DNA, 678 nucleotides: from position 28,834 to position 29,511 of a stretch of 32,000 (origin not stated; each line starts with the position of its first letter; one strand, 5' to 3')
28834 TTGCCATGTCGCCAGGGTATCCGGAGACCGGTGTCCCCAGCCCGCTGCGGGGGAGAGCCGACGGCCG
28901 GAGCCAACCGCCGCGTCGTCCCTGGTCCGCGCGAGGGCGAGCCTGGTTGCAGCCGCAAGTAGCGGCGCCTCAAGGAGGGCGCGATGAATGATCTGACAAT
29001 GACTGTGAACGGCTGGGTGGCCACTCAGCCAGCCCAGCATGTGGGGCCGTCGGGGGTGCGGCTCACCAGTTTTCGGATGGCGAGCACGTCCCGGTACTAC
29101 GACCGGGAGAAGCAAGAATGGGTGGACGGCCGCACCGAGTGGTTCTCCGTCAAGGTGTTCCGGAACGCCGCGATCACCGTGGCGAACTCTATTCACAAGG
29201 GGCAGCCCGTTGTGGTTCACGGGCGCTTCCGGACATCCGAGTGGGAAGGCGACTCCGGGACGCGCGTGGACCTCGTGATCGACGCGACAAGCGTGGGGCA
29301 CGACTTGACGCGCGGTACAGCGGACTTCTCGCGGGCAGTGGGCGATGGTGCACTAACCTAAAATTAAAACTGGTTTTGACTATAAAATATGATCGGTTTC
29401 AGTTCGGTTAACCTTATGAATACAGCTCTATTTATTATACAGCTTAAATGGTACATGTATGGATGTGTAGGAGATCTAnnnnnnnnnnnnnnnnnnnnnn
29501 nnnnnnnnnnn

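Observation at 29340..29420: Bacterial-to-eukaryote-like junction cutting an ssb-like gene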

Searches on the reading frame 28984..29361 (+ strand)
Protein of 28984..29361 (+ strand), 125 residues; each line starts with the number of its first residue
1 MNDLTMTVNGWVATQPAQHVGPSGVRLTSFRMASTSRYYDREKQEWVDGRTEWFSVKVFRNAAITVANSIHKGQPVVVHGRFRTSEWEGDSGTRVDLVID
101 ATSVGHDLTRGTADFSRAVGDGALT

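Call 10: find_encoding_contigs(protein=window:28984-29361:+, flank=10000, max_places=6)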
Protein window:28984-29361:+ (125 aa): no gene with exactly this product is on record in the collection.

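Call 12: find_homologous_proteins(query=window:28984-29352:+)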
Query seq(123 aa) (123 aa): 212 proteins with E <= 0.001 among 214 candidates; the best 120 are listed.
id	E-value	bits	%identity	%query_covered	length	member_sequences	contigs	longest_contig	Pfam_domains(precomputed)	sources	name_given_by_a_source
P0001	8.6e-77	273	100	100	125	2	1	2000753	PF00436.32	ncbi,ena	-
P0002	2.1e-76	272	100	100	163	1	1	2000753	PF00436.32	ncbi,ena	-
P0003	1.8e-67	243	87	100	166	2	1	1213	PF00436.32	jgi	jgi:single-strand DNA-binding protein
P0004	8.4e-67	241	87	98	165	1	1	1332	PF00436.32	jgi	jgi:single-strand DNA-binding protein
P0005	2.3e-66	239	85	100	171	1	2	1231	PF00436.32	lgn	-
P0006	6.1e-66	238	83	100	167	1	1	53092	PF00436.32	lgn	-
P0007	6.7e-66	238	86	98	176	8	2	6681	PF00436.32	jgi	jgi:single-strand DNA-binding protein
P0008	1.1e-65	237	85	100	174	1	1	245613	PF00436.32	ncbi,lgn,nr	ncbi:MAG: single-stranded DNA-binding protein [Demequinaceae bacterium]|nr:single-stranded DNA-bindi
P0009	2.2e-65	236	85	98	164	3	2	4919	PF00436.32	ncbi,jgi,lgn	-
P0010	1.1e-64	234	86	98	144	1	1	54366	PF00436.32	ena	-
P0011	2.9e-64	233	82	100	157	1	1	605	PF00436.32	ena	-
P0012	3.7e-64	232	83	98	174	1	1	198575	PF00436.32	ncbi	-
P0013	4.7e-64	232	84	98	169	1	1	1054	PF00436.32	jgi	jgi:single-strand DNA-binding protein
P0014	7.3e-64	231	84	98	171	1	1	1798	PF00436.32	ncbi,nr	ncbi:MAG: single-stranded DNA-binding protein, partial [Demequinaceae bacterium]|nr:single-stranded 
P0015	8.8e-64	231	83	100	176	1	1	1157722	PF00436.32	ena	-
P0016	1.3e-63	230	83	98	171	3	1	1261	PF00436.32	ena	-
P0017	1.9e-63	230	84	100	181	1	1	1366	PF00436.32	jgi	jgi:single-strand DNA-binding protein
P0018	2.1e-63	230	84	96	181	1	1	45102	PF00436.32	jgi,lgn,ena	-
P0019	2.4e-63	230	83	100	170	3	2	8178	PF00436.32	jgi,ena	-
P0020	4.2e-63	229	82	100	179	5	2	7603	PF00436.32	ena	-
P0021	6.6e-63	228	83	98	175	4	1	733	PF00436.32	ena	-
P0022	7.5e-63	228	82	96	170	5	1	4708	PF00436.32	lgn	-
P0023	8.8e-63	228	81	100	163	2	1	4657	PF00436.32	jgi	jgi:single-strand DNA-binding protein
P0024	1.0e-62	228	83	98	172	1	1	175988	PF00436.32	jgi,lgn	jgi:single-strand DNA-binding protein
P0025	1.1e-62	227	82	95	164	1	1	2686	PF00436.32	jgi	jgi:single-strand DNA-binding protein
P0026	1.3e-62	227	82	100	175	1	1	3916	PF00436.32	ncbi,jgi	-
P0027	1.7e-62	227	84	98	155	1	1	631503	PF00436.32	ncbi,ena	-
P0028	2.3e-62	226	82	96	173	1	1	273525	PF00436.32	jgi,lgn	jgi:single-strand DNA-binding protein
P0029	2.8e-62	226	83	98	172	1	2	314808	PF00436.32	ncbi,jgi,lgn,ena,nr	ncbi:MAG: single-stranded DNA-binding protein [Actinobacteria bacterium HGW-Actinobacteria-4]|nr:MAG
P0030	5.2e-62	225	82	98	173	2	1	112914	PF00436.32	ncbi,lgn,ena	-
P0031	6.6e-62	225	80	100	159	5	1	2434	PF00436.32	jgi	jgi:single-strand DNA-binding protein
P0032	7.5e-62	225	80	100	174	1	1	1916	PF00436.32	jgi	jgi:single-strand DNA-binding protein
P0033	8.1e-62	225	80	100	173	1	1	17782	PF00436.32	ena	-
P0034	8.8e-62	224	82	98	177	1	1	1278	PF00436.32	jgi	jgi:single-strand DNA-binding protein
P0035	9.6e-62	224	82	98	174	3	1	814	PF00436.32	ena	-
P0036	1.2e-61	224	81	98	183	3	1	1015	PF00436.32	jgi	jgi:single-strand DNA-binding protein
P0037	5.2e-61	222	83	98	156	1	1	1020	PF00436.32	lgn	-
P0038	6.1e-61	222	83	98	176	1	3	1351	PF00436.32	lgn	-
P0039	1.6e-60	220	81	100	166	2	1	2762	PF00436.32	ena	-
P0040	2.9e-60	220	80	98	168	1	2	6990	PF00436.32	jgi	jgi:single-strand DNA-binding protein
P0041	3.9e-60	219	81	100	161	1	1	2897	PF00436.32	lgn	-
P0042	8.5e-60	218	77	98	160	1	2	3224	PF00436.32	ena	-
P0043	1.0e-59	218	80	98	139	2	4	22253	PF00436.32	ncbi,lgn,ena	-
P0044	3.0e-59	216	79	98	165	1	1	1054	PF00436.32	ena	-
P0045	2.8e-58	213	80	98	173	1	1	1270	PF00436.32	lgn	-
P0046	1.1e-57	211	78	99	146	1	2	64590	PF00436.32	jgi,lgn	jgi:single-strand DNA-binding protein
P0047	2.0e-56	207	75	99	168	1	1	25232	PF00436.32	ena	-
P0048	2.3e-56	207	75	99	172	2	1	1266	PF00436.32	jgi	jgi:single-strand DNA-binding protein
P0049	2.9e-56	207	74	100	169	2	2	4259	PF00436.32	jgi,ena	-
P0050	4.3e-55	203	75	98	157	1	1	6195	PF00436.32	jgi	-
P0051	6.1e-55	202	73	100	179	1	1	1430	PF00436.32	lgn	-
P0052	6.2e-55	202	73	98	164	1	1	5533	PF00436.32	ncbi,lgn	ncbi:MAG: single-stranded DNA-binding protein [Demequina sp.]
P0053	8.2e-55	202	75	98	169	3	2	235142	PF00436.32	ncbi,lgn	-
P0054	1.5e-54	201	74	98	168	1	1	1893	PF00436.32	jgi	jgi:single-strand DNA-binding protein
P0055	2.8e-54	200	70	100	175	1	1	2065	PF00436.32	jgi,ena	jgi:single-strand DNA-binding protein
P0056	9.4e-54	199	71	98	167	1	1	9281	PF00436.32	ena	-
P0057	9.8e-54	199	73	98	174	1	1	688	PF00436.32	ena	-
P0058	1.0e-53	198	74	98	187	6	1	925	PF00436.32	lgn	-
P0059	1.1e-53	198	73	98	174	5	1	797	PF00436.32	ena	-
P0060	1.3e-53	198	75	99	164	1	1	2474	PF00436.32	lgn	-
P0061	1.6e-53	198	71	100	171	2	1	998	PF00436.32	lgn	-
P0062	1.6e-53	198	73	98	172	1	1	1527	PF00436.32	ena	-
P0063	2.0e-53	198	77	98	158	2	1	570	PF00436.32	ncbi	-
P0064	2.3e-53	197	74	98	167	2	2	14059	PF00436.32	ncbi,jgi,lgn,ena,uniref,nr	ncbi:single-stranded DNA-binding protein [Demequina sp.]|uniref:single-stranded DNA-binding protein 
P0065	2.3e-53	197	73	98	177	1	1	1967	PF00436.32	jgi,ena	-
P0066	3.6e-53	197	73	98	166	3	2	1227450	PF00436.32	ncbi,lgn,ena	-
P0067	7.3e-53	196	76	98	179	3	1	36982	PF00436.32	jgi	-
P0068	1.2e-52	195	73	98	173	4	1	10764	PF00436.32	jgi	jgi:single-strand DNA-binding protein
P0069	1.3e-52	195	72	100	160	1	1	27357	PF00436.32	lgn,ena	-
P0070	1.5e-52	195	71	100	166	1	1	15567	PF00436.32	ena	-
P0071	1.7e-52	195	72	98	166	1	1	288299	PF00436.32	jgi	jgi:single-strand DNA-binding protein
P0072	2.0e-52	194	72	100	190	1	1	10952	PF00436.32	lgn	-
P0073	2.6e-52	194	71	100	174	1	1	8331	PF00436.32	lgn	-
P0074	2.6e-52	194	73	98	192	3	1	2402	PF00436.32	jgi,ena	-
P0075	3.2e-52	194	73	98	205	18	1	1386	PF00436.32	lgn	-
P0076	4.0e-52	193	71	100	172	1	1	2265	PF00436.32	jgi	jgi:single-strand DNA-binding protein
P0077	6.4e-52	193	72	100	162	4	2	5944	PF00436.32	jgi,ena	-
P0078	6.4e-52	193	73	98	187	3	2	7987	PF00436.32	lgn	-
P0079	7.1e-52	193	71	100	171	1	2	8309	PF00436.32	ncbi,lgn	-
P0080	1.1e-51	192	73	98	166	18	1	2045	PF00436.32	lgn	-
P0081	1.3e-51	192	69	100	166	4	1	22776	PF00436.32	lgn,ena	-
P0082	1.5e-51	192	73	98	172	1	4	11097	PF00436.32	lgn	-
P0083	1.5e-51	192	70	100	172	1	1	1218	PF00436.32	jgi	jgi:single-strand DNA-binding protein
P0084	2.1e-51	191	70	100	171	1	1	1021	PF00436.32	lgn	-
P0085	2.2e-51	191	70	100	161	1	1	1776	PF00436.32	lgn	-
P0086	2.8e-51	191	70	100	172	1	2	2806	PF00436.32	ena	-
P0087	3.2e-51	190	70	100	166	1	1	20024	PF00436.32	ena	-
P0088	3.6e-51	190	68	100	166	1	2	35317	PF00436.32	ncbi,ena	-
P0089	4.7e-51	190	70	100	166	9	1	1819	PF00436.32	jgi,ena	jgi:single-strand DNA-binding protein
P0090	5.3e-51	190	70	100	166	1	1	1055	PF00436.32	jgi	jgi:single-strand DNA-binding protein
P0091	5.7e-51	190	70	100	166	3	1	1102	PF00436.32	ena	-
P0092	6.1e-51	190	70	100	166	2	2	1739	PF00436.32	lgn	-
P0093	1.0e-50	189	69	100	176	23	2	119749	PF00436.32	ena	-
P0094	1.2e-50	189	69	100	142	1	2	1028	PF00436.32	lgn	-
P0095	1.2e-50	189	69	99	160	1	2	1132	PF00436.32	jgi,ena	-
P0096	1.2e-50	189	69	100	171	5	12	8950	PF00436.32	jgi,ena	-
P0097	1.2e-50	189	69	100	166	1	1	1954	PF00436.32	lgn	-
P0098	1.5e-50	188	70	96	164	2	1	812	PF00436.32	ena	-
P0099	1.7e-50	188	70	98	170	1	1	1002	PF00436.32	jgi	jgi:single-strand DNA-binding protein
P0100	2.5e-50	188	69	100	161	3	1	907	PF00436.32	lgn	-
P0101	3.5e-50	187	66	98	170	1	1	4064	PF00436.32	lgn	-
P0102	1.5e-49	185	68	100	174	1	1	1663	PF00436.32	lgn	-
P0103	1.8e-49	185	71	98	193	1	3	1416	PF00436.32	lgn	-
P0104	2.1e-49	185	69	98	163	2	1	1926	PF00436.32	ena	-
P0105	6.4e-49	183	67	98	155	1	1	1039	PF00436.32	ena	-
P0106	8.2e-49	183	67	99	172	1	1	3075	PF00436.32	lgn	-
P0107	9.8e-49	182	68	99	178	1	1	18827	PF00436.32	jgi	-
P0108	1.4e-48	182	67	99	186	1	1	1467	PF00436.32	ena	-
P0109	4.6e-48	180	69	96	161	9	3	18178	PF00436.32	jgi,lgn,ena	-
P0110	6.1e-48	180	67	99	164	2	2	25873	PF00436.32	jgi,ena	-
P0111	8.2e-48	179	66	99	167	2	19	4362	PF00436.32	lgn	-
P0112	1.5e-47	179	67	99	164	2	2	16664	PF00436.32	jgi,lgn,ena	-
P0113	1.6e-47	179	66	100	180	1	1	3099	PF00436.32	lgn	-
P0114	3.8e-47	177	66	100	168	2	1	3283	PF00436.32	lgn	-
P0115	1.1e-46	176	66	100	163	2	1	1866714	PF00436.32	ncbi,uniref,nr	ncbi:single-stranded DNA-binding protein [Demequina aurantiaca]|uniref:single-stranded DNA-binding p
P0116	1.1e-46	176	68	96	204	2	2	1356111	PF00436.32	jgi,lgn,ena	-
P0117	2.1e-46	175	66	99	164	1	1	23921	PF00436.32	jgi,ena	-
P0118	4.3e-46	174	66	100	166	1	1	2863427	PF00436.32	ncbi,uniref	ncbi:single-stranded DNA-binding protein [Demequina aurantiaca]|uniref:single-stranded DNA-binding p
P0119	6.3e-46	173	66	98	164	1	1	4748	PF00436.32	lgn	-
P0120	9.1e-46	173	64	100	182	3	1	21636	PF00436.32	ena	-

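Call 13: search_protein_families(library=pfam, proteins=[window:28984-29358:+])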
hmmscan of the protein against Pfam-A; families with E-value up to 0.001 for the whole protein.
window:28984-29358:+ (125 aa): 1 family
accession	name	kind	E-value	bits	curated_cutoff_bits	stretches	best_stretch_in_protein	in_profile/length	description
PF00436.31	SSB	-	6.9e-18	65.1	26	1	6-104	4-101/104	Single-strand binding protein family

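Call 15: find_encoding_contigs(protein=P0001, flank=10000, max_places=6)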
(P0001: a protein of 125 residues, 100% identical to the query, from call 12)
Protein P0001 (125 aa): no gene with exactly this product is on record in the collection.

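Call 16: find_encoding_contigs(protein=P0002, flank=10000, max_places=6)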
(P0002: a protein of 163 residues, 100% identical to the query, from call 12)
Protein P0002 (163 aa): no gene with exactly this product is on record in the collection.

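Call 17: list_cluster_members(proteins=[P0001, P0002])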
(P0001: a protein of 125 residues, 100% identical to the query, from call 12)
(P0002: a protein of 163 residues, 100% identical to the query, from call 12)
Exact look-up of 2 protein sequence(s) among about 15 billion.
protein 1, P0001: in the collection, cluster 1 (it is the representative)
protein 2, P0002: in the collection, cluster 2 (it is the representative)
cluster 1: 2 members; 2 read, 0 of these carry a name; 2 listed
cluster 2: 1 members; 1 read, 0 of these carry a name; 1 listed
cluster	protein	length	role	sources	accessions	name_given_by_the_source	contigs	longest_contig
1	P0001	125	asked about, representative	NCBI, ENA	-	-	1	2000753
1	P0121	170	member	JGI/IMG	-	-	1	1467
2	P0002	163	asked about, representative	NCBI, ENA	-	-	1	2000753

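Call 18: find_related_loci(query=P0002, collection=genome_contigs, flank=10000)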
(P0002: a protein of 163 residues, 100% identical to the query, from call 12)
Query P0002 (163 aa) in genome_contigs; peptide patterns used: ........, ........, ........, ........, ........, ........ (x = any residue, [..] = any of these).
598 stretches matched a pattern (row limit reached: there are more); 16 encode a relative of the query (tblastn E <= 1e-3); 16 distinct loci.
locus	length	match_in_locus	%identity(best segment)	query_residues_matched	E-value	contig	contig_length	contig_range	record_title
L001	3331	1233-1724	73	1-163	2e-75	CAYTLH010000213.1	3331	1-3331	MAG TPA_asm: uncultured Demequinaceae bacterium isolate SRP185410_co1_307 genome assembly, contig: k141_67722, whole gen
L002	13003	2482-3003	69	1-163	2e-74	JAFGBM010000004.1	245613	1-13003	MAG: Demequinaceae bacterium isolate Zod_Metabat.1034 k87_1310714, whole genome shotgun sequence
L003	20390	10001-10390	79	1-135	1e-71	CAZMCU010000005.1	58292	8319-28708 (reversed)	MAG TPA_asm: uncultured Demequinaceae bacterium isolate binchicken_co163_427 genome assembly, contig: NODE_605_length_58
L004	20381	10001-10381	83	1-127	2e-70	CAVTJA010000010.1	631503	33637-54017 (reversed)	MAG: uncultured Actinomycetota bacterium isolate MFD05684.bin.1.363 genome assembly, contig: contig_55902, whole genome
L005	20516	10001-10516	65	1-163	4e-70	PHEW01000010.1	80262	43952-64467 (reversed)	MAG: Actinobacteria bacterium HGW-Actinobacteria-4 bjp_ig2157_scaffold_108, whole genome shotgun sequence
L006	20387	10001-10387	71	1-129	2e-60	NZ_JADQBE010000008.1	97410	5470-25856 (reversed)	MAG: Demequina sp. isolate Soudan_13_2 NODE_141_length_97410_cov_11.903765, whole genome shotgun sequence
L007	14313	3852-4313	63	1-147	9e-59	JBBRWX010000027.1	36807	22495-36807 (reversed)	MAG: Actinomycetales bacterium isolate La4_metabat2.113 La4_metabat2.113_K_721843_L_36807_cov_22.9866, whole genome shot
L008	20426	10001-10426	61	1-142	2e-56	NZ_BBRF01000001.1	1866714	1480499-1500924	Demequina aurantiaca strain NBRC 106265, whole genome shotgun sequence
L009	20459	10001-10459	57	1-158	1e-56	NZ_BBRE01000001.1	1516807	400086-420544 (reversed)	Demequina oxidasica strain NBRC 106264, whole genome shotgun sequence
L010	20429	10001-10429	60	1-151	5e-53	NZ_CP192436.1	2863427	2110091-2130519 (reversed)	Demequina aurantiaca strain ARC0220 chromosome, complete genome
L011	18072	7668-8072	44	5-135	8e-27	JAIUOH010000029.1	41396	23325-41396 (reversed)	MAG: Actinomycetota bacterium isolate LEU1 spades-bin.56~NODE_1585_length_41396_cov_1.9219, whole genome shotgun sequenc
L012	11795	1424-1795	44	6-129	6e-26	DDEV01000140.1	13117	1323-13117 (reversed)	MAG TPA_asm: Leucobacter sp. UBA1945 UBA1945_contig_19422, whole genome shotgun sequence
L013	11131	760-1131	44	6-129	1e-25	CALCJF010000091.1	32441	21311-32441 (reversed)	MAG TPA_asm: uncultured Leucobacter sp. isolate SRR3330157_bin.82_CONCOCT_v1.1_MAG genome assembly, contig: ERZ724089.10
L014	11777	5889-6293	35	1-135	3e-24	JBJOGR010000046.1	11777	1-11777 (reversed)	MAG: Actinomycetota bacterium isolate sharkriverslough_2019_sw_WHONDRS-S19S_0042_B_bin.10 scaffold_1319570, whole genome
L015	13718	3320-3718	37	1-133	8e-24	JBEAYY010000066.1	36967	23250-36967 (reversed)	MAG: Actinomycetota bacterium isolate NASQAN2011_332_B_bin.51 scaffold_1082868, whole genome shotgun sequence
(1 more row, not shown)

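Call 48: search_protein_families(library=pfam, proteins=[L004:10893-11897:+, L004:11803-13551:+, L004:13548-14630:+, L004:10767-11705:-], max_evalue=0.001)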
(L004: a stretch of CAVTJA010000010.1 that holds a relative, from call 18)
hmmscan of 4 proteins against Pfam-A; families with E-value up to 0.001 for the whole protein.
L004:10893-11897:+ (334 aa): 3 families
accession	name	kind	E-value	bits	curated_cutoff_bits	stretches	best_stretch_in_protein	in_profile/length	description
PF13407.12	Peripla_BP_4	-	1.8e-44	152.6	35.1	1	49-307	2-257/258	Periplasmic binding protein domain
PF00532.27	Peripla_BP_1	-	5.9e-16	59.2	22.2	1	74-310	29-268/281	Periplasmic binding proteins and sugar binding domain of LacI family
PF13377.12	Peripla_BP_3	-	2.6e-07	31.3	26.5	1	179-315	19-156/167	Periplasmic binding protein-like domain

L004:11803-13551:+ (582 aa): 8 families
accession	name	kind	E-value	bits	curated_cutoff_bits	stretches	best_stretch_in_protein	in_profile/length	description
PF00005.33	ABC_tran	-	1.9e-53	181.2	25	2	97-246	1-137/137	ABC transporter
PF13304.12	AAA_21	-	2.6e-12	47.9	27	0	109-139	1-41/304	AAA domain, putative AbiEii toxin, Type IV TA system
PF09818.15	ABC_ATPase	-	1.7e-06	27.7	23.2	0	518-554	213-250/283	P-loop domain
PF02463.25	SMC_N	-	8.2e-06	25.8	40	1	109-288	26-209/220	RecF/RecN/SMC N terminal domain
PF03193.22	RsgA_GTPase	-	7.1e-05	23.1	30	0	106-139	106-138/174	RsgA GTPase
PF02367.23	TsaE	-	0.00016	22.1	26.6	0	104-133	18-47/128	Threonylcarbamoyl adenosine biosynthesis protein TsaE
PF13604.12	AAA_30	-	0.00018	21.7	27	0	108-262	19-114/191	AAA domain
PF13555.12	AAA_29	-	0.00021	21.4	27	1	98-129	13-44/61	P-loop containing region of AAA domain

L004:13548-14630:+ (360 aa): 1 family
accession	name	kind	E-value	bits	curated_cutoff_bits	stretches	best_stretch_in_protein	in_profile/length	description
PF02653.21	BPD_transp_2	-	2.2e-41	142.2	26.8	1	44-315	2-265/269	Branched-chain amino acid transport system / permease component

L004:10767-11705:- (312 aa): 0 families

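Call 49: find_encoding_contigs(protein=P0015, flank=6000, max_places=3)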
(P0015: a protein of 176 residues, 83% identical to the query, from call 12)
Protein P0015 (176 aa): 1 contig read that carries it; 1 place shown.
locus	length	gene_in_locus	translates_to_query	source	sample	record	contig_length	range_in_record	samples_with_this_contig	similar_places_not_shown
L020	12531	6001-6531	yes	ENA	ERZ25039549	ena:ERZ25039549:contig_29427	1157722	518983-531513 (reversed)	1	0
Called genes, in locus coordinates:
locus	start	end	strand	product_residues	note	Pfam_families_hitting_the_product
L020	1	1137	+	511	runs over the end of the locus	PF00999:Na_H_Exchanger, PF02080:TrkA_C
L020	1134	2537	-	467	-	PF00479:G6PD_N, PF02781:G6PD_C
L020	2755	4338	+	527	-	PF00350:Dynamin_N (faint)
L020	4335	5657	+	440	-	PF03193:RsgA_GTPase (faint), PF00009:GTP_EFTU (weak), PF00350:Dynamin_N (faint), PF01926:MMR_HSR1 (weak), PF02421:FeoB_N (faint)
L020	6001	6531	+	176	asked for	PF00436:SSB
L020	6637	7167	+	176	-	PF03551:PadR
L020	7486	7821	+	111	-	PF00005:ABC_tran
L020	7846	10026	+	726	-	PF02687:FtsX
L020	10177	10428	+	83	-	-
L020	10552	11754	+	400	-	-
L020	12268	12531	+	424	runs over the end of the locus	PF00005:ABC_tran, PF02463:SMC_N (faint), PF13304:AAA_21 (faint), PF12848:ABC_tran_Xtn, PF00005:ABC_tran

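Call 50: find_encoding_contigs(protein=P0010, flank=6000, max_places=3)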
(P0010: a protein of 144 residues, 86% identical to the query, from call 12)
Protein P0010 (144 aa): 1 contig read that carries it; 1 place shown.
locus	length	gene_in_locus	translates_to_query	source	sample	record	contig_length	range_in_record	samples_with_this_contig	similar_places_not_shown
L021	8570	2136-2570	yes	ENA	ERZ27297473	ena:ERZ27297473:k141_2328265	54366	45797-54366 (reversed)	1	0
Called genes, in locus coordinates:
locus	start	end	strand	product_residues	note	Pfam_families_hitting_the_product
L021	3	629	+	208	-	?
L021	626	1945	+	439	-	PF03193:RsgA_GTPase (faint), PF00009:GTP_EFTU (weak), PF00350:Dynamin_N (faint), PF01926:MMR_HSR1 (weak), PF02421:FeoB_N (faint)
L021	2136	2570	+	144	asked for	PF00436:SSB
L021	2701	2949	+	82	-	-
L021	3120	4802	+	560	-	PF02463:SMC_N (faint), PF00005:ABC_tran, PF13304:AAA_21 (faint), PF13555:AAA_29 (faint), PF12848:ABC_tran_Xtn, PF00005:ABC_tran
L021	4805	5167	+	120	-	-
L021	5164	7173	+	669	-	-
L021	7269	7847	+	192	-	-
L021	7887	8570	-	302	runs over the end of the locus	PF13622:4HBT_3, PF20789:4HBT_3C, PF02551:Acyl_CoA_thio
